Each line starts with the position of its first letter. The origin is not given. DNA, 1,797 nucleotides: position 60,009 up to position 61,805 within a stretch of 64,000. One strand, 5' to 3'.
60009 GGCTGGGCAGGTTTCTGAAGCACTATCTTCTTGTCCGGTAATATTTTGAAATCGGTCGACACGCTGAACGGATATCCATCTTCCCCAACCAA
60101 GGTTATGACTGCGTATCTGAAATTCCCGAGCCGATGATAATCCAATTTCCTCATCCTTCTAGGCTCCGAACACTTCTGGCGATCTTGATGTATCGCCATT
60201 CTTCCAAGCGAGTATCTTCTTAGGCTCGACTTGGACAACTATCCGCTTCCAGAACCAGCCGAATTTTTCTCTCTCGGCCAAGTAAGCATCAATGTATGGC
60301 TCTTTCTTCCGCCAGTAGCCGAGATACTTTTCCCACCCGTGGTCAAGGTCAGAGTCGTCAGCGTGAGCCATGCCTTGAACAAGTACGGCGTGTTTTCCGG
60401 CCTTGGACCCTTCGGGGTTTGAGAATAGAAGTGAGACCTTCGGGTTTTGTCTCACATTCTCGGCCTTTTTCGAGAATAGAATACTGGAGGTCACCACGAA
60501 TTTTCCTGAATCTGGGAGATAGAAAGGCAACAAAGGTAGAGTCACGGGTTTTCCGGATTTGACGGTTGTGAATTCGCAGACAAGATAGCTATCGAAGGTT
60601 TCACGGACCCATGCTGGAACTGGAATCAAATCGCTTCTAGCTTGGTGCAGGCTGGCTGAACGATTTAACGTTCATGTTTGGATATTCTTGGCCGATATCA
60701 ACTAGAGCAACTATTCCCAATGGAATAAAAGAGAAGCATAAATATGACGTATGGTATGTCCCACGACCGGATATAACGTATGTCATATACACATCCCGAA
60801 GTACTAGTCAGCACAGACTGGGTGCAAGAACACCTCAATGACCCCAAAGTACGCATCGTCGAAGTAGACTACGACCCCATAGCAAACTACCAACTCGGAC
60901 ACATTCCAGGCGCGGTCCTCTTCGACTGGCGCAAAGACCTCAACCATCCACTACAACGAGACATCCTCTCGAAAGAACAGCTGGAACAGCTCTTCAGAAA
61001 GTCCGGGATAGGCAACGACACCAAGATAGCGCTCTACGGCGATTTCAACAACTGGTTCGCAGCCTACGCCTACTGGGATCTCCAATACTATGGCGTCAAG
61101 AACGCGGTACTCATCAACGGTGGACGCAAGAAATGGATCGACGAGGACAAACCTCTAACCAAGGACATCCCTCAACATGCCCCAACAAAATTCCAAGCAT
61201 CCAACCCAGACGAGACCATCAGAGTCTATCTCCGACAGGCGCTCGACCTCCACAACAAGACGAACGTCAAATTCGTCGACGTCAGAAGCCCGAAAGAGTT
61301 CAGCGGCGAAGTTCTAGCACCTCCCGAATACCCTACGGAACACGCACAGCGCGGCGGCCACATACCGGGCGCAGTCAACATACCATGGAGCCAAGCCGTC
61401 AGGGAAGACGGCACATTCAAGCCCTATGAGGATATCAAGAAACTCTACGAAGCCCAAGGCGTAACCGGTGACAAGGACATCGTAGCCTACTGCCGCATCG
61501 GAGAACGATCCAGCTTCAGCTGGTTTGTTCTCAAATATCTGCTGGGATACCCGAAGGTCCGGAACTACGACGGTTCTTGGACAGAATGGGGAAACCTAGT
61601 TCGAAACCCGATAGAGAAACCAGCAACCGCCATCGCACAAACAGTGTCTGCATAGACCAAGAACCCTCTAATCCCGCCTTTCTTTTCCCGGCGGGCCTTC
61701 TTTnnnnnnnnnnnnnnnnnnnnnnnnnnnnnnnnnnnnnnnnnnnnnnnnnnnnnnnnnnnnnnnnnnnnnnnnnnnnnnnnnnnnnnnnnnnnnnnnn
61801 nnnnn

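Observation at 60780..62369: Sulfur-trafficking gene set including a GcvH-TusA-like fusion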

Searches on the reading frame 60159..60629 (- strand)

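Call 3: search_protein_families(library=pfam, proteins=[window:60159-60629:-], max_evalue=0.1)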
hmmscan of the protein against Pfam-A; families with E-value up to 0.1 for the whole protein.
window:60159-60629:- (156 aa): 1 family
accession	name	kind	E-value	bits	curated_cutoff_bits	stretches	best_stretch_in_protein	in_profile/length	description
PF01243.27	PNPOx_N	-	1.8e-06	28.8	28.1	1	15-108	12-98/120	Pyridoxamine 5'-phosphate oxidase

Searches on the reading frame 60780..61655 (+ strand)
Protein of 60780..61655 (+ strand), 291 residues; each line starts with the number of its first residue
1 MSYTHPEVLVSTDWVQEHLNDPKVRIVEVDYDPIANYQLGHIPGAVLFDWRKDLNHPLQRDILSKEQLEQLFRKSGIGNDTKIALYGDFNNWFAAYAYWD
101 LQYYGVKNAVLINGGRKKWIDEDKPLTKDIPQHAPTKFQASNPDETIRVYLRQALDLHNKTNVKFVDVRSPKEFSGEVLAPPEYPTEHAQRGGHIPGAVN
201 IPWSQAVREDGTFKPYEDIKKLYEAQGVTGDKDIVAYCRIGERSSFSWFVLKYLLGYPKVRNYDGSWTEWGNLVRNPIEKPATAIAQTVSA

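Call 3: search_protein_families(library=pfam, proteins=[window:60780-61655:+], max_evalue=0.1)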
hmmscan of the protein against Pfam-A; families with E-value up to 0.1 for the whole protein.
window:60780-61655:+ (291 aa): 1 family
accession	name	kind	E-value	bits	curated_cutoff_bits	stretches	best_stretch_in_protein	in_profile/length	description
PF00581.25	Rhodanese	-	7.3e-38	129.6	22.2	2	153-271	4-100/102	Rhodanese-like domain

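Call 4: search_protein_families(library=ncbifam, proteins=[window:60780-61655:+], max_evalue=0.1)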
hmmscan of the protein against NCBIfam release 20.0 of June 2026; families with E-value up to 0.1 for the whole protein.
window:60780-61655:+ (291 aa): 10 families
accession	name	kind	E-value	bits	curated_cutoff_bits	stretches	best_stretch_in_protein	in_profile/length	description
NF008557.0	PRK11493.1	equivalog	2.1e-41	141.9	250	1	7-279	4-278/281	3-mercaptopyruvate sulfurtransferase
NF040901.1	SeO3_TeO2_ExtH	equivalog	1.9e-19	70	200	1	22-278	67-354/430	selenite/tellurite reduction operon rhodanese-like protein ExtH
NF006444.0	PRK08762.1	equivalog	5.8e-06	25.2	449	1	227-283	65-119/387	molybdopterin-synthase adenylyltransferase MoeB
NF045521.1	rhoda_near_glyco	subfamily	9.8e-05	22.2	145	1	222-272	61-110/144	rhodanese homology domain-containing protein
NF041203.1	rhodanese_LYCAU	equivalog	0.0029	17.2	115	0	226-279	71-124/126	rhodanese-related (seleno)protein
TIGR04568.1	arch_SelU_Nterm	equivalog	0.0094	15.8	200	0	152-260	94-202/215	selenouridine synthase SelU-like subunit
TIGR03865.1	PQQ_CXXCW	subfamily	0.012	15.5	128.05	0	152-272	41-157/167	PQQ-dependent catabolism-associated CXXCW motif protein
NF008750.0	PRK11784.1-2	equivalog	0.043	12.9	241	0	159-177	12-30/346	tRNA 2-selenouridine(34) synthase MnmH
TIGR01244.1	TIGR01244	subfamily_domain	0.091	12.8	85.85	0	229-257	84-112/135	TIGR01244 family sulfur transferase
NF045694.1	seleno_TsoB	exception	0.1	10.7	805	0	190-282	73-160/572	rhodanese/DsbD fusion-like selenoprotein TsoB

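Call 58: search_solved_structures(query=window:60780-61655:+, max_evalue=1e-10, show_alignments=1)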
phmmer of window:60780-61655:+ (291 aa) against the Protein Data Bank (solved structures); distinct sequences matched with E-value up to 1e-10: 28.
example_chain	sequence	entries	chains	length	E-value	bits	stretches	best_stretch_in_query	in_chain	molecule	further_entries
1uar_A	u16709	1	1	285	6.9e-109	366.9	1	1-280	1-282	Rhodanese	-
3hwi_A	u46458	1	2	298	1.5e-91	310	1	6-279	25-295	Thiosulfate sulfurtransferase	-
3aax_A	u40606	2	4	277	1.7e-91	309.8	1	7-279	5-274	Putative thiosulfate sulfurtransferase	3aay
8k55_A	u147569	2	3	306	1e-83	284.3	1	2-280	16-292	sulfur transferase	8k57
3hzu_A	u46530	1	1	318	2.7e-78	266.5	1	2-279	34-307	Thiosulfate sulfurtransferase sseA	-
3p3a_A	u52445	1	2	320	3.2e-77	262.9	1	2-278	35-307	Thiosulfate sulfurtransferase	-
1e0c_A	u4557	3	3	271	4.6e-38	134.3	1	15-279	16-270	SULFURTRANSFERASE | PUTATIVE THIOSULFATE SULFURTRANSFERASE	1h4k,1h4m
1urh_A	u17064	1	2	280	3.6e-37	131.4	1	10-279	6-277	3-MERCAPTOPYRUVATE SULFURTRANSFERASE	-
1dp2_A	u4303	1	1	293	1.1e-29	106.8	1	8-272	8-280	RHODANESE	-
8q5z_A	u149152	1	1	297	1.1e-29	106.8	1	8-272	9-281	Thiosulfate sulfurtransferase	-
1boh_A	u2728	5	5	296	1.1e-29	106.8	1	8-272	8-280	RHODANESE | CARBOXYMETHYLATED RHODANESE | SULFUR-SUBSTITUTED RHODANESE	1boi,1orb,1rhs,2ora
8agf_A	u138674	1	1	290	1.1e-29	106.8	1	8-272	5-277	Thiosulfate sulfurtransferase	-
1rhd_A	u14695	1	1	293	4.7e-29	104.7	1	8-272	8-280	RHODANESE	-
3olh_A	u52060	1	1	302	3.9e-26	95.2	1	29-272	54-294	3-mercaptopyruvate sulfurtransferase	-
4jgt_A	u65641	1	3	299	5.6e-26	94.6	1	31-272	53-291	3-mercaptopyruvate sulfurtransferase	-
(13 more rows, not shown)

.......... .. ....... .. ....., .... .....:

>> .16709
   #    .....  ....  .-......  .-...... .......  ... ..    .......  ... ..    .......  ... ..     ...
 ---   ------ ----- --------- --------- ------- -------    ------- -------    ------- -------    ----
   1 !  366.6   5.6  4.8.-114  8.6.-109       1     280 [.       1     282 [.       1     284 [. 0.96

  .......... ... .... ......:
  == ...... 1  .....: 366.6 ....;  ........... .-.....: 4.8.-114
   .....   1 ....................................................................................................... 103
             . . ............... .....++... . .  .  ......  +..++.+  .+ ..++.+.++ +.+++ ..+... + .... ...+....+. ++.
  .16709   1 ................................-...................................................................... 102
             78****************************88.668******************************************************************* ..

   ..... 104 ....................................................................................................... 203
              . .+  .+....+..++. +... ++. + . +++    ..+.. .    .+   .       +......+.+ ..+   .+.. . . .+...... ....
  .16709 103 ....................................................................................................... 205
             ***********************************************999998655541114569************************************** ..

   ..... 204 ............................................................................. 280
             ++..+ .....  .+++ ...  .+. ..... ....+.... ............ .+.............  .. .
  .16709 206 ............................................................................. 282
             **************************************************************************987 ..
